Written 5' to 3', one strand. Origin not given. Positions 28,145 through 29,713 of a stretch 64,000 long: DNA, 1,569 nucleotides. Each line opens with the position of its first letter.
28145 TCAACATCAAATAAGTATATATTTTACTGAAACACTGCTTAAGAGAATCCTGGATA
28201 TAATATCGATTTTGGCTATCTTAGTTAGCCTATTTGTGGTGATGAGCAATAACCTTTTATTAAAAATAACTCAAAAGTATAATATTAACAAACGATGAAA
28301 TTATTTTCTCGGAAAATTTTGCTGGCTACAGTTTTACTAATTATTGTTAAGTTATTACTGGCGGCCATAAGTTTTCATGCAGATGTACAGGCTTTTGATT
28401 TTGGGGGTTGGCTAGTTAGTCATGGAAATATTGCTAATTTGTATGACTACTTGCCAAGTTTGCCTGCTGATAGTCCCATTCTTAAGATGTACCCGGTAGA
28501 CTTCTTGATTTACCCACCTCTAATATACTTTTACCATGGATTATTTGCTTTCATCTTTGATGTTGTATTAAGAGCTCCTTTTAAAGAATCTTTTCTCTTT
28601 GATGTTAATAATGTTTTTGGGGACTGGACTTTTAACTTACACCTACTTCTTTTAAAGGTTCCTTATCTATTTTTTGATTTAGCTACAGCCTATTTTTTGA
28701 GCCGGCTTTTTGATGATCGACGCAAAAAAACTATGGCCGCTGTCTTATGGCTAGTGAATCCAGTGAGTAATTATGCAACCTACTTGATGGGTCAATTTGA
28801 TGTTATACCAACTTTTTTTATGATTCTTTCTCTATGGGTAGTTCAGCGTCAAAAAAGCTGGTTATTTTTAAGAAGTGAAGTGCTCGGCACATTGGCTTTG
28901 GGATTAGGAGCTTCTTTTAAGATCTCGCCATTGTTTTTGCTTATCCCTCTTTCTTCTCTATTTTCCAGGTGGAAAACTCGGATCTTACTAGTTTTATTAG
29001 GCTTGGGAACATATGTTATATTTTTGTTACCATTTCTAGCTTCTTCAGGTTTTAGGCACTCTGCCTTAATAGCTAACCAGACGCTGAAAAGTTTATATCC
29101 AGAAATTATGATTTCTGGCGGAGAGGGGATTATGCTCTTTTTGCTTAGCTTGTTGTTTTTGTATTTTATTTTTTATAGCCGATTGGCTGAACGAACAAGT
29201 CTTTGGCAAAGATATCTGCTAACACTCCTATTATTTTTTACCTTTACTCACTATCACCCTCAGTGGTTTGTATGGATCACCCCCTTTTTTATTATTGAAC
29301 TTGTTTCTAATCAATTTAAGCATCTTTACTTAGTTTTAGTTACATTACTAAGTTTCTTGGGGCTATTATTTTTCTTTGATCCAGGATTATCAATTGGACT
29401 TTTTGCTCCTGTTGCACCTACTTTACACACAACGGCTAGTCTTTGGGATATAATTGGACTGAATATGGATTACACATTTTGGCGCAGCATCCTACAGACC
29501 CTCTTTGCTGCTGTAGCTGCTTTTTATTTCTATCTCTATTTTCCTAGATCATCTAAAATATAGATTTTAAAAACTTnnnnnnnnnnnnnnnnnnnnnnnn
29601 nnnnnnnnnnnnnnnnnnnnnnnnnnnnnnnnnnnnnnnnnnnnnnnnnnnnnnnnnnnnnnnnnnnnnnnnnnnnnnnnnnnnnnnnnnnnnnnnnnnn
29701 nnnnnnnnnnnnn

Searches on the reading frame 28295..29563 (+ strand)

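Call 7: search_protein_families(library=pfam, proteins=[window:28295-29563:+], max_evalue=0.01)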
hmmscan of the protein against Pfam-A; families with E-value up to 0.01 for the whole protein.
window:28295-29563:+ (422 aa): 0 families

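Call 40: search_protein_families(library=pfam, proteins=[window:28295-29563:+], max_evalue=0.001)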
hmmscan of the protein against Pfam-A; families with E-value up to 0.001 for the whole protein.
window:28295-29563:+ (422 aa): 0 families

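Call 76: search_protein_families(library=pfam, proteins=[window:28295-29563:+], max_evalue=5)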
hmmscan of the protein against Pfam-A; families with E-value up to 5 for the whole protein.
window:28295-29563:+ (422 aa): 1 family
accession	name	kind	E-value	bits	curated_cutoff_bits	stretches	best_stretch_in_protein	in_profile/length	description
PF11872.13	DUF3392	-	1.4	9.6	31.3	0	222-250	49-77/105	Protein of unknown function (DUF3392)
